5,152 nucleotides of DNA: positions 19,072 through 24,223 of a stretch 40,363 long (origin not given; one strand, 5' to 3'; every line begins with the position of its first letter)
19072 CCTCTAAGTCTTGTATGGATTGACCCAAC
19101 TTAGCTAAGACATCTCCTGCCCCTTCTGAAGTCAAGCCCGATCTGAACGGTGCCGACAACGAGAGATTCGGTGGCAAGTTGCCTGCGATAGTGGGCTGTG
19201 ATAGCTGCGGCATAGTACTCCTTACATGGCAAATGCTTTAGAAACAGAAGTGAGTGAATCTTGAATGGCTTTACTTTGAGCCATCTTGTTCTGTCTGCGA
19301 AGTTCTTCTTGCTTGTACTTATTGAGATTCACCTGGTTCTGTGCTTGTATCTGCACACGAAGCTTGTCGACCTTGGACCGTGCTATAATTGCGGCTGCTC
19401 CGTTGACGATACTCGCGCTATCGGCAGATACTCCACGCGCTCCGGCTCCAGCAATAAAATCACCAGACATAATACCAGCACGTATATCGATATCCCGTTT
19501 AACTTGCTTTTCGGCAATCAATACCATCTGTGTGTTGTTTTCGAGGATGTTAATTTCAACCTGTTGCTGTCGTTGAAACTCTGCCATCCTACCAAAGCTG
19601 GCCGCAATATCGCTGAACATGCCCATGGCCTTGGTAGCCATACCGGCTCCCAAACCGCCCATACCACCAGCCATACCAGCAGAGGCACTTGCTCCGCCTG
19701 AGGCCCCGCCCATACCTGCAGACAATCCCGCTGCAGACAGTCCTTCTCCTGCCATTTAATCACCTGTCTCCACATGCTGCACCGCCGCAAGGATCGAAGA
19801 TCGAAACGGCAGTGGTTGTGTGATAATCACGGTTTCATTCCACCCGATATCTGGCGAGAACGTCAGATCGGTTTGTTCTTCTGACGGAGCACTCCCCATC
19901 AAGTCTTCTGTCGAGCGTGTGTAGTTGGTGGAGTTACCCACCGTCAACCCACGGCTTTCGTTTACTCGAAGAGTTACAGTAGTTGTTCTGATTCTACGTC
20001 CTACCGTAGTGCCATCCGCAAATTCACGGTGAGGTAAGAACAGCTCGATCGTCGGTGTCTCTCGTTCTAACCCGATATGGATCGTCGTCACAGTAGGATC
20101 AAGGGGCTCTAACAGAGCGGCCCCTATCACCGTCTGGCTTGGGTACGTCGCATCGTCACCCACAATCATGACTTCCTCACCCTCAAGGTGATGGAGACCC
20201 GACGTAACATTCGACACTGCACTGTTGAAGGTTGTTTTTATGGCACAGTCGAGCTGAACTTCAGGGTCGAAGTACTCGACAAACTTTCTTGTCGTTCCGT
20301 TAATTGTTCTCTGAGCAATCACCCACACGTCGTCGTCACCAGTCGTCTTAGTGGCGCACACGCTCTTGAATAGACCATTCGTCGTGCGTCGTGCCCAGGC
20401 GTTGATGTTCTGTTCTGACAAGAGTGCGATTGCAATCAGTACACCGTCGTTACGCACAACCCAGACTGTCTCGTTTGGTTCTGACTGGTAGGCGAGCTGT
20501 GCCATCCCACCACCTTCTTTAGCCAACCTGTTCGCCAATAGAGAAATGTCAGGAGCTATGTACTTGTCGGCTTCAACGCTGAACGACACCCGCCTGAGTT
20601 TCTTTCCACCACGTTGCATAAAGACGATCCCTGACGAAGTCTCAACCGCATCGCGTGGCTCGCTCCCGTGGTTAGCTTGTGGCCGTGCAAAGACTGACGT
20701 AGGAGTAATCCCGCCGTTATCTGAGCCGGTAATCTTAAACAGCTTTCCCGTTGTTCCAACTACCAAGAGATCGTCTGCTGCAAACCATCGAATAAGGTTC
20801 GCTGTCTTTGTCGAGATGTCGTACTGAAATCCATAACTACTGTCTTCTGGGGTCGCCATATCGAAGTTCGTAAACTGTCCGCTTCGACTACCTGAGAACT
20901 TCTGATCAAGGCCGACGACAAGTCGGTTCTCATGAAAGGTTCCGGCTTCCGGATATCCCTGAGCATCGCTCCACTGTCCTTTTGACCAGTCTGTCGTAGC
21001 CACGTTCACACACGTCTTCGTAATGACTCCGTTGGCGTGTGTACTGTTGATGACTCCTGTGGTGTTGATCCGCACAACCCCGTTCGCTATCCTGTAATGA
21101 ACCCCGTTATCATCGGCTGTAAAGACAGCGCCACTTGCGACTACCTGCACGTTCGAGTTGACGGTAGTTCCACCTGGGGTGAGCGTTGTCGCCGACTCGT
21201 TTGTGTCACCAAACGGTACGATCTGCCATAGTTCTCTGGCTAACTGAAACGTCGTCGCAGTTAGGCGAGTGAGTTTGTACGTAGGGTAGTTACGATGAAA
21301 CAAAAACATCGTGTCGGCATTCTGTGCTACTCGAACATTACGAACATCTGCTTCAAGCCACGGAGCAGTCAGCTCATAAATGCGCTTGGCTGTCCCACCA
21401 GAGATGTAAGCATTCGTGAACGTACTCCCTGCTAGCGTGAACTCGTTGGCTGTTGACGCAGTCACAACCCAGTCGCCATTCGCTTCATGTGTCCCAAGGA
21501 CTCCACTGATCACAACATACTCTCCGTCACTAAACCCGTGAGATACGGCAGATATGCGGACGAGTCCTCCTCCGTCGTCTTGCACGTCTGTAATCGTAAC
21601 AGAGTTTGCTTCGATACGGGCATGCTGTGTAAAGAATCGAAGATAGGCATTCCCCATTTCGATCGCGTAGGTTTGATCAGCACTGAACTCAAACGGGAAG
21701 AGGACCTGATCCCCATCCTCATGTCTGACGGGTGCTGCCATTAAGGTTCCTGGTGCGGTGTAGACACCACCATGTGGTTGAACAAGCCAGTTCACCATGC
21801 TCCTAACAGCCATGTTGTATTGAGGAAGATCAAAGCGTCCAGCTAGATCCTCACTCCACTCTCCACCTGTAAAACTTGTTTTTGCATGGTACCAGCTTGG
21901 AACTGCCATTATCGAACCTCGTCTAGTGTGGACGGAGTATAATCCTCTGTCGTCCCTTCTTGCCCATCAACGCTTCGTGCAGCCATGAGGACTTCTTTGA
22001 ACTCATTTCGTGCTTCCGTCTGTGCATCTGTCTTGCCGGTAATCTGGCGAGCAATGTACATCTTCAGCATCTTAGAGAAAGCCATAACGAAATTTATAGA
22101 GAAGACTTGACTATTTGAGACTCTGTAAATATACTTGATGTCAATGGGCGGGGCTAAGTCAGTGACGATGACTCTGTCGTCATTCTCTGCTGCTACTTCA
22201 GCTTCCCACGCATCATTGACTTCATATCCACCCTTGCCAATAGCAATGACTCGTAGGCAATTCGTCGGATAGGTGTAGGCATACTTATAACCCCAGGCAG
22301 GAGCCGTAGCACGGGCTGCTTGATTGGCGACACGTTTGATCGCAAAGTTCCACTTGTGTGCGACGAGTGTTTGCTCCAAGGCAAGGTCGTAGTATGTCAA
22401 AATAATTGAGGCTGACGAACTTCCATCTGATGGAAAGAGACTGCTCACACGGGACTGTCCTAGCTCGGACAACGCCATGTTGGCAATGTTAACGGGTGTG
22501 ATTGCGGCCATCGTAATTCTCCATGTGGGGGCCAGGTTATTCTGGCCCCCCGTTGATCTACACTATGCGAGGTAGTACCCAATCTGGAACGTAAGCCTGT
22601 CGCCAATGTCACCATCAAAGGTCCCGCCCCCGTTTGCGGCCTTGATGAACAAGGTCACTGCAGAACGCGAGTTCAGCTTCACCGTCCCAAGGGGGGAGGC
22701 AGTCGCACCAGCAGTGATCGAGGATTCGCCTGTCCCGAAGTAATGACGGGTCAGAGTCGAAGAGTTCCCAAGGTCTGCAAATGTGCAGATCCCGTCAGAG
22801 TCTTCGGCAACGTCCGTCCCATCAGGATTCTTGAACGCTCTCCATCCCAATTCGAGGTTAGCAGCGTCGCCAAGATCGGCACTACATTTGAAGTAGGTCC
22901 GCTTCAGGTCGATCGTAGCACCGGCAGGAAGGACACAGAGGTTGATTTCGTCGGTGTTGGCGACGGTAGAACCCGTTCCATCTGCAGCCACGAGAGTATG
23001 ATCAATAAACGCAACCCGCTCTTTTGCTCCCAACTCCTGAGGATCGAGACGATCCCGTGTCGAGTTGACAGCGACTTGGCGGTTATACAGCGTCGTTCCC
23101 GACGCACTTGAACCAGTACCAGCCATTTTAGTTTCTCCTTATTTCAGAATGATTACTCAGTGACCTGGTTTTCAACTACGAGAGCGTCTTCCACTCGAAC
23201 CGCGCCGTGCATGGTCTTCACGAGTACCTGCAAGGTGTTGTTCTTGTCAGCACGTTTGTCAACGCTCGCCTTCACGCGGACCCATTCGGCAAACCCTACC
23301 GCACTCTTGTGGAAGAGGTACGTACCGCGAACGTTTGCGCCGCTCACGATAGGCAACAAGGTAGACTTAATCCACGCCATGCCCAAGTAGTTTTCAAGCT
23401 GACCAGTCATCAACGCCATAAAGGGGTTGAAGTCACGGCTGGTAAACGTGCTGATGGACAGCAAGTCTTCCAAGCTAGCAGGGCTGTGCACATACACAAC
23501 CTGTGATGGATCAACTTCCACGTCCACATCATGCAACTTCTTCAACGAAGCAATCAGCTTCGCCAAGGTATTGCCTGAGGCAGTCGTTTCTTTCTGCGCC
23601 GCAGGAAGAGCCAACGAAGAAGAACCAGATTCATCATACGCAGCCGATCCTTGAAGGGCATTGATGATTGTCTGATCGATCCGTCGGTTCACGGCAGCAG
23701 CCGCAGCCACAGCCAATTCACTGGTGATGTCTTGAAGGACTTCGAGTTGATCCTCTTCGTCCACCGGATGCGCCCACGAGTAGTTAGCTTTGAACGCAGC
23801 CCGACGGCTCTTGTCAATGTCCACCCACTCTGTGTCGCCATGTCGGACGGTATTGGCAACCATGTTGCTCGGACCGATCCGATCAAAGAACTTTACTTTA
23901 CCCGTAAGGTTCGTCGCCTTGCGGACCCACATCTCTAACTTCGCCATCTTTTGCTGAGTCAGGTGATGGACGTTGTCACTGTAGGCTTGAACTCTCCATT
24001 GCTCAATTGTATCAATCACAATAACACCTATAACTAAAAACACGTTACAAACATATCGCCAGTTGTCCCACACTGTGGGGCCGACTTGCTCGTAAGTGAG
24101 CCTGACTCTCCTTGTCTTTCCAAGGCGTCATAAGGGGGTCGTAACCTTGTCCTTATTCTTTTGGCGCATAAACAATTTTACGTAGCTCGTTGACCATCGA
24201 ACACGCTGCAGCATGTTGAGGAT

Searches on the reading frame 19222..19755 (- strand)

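Call 72: search_protein_families(library=phrogs, proteins=[window:19222-19755:-], max_evalue=0.01)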
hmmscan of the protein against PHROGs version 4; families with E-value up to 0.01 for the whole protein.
window:19222-19755:- (177 aa): 1 family
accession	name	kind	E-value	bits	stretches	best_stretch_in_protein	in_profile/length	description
phrog_7537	-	unknown function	0.0059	17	1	60-160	152-247/259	-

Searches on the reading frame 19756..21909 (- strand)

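Call 9: search_protein_families(library=phrogs, proteins=[window:19756-21909:-], max_evalue=0.001)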
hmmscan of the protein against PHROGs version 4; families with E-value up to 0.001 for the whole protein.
window:19756-21909:- (717 aa): 4 families
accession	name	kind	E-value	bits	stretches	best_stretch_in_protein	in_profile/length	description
phrog_376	-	tail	8.1e-148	494.9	2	284-717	257-711/712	tail protein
phrog_15566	-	tail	1.8e-58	199.4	2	301-550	29-281/552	tail protein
phrog_20269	-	unknown function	9.9e-38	131.1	1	10-272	7-198/374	-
phrog_30010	-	unknown function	1.4e-16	61.4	1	438-593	191-343/517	-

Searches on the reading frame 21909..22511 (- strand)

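Call 72: search_protein_families(library=phrogs, proteins=[window:21909-22511:-], max_evalue=0.01)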
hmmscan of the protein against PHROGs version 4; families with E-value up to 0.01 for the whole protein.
window:21909-22511:- (200 aa): 2 families
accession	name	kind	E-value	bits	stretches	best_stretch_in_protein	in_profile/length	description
phrog_394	-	tail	9.6e-38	130.6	1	4-199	2-187/190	tail protein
phrog_9239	-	tail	3e-16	60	1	7-185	5-173/741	tail tubular protein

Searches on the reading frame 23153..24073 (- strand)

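Call 9: search_protein_families(library=phrogs, proteins=[window:23153-24073:-], max_evalue=0.001)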
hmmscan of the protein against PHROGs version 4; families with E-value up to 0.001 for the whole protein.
window:23153-24073:- (306 aa): 2 families
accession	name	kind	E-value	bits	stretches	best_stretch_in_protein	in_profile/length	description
phrog_3437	-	head and packaging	1.8e-63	215.5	1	22-301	6-288/294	major head protein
phrog_267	-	head and packaging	3.5e-11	43.9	1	100-272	114-296/410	major head protein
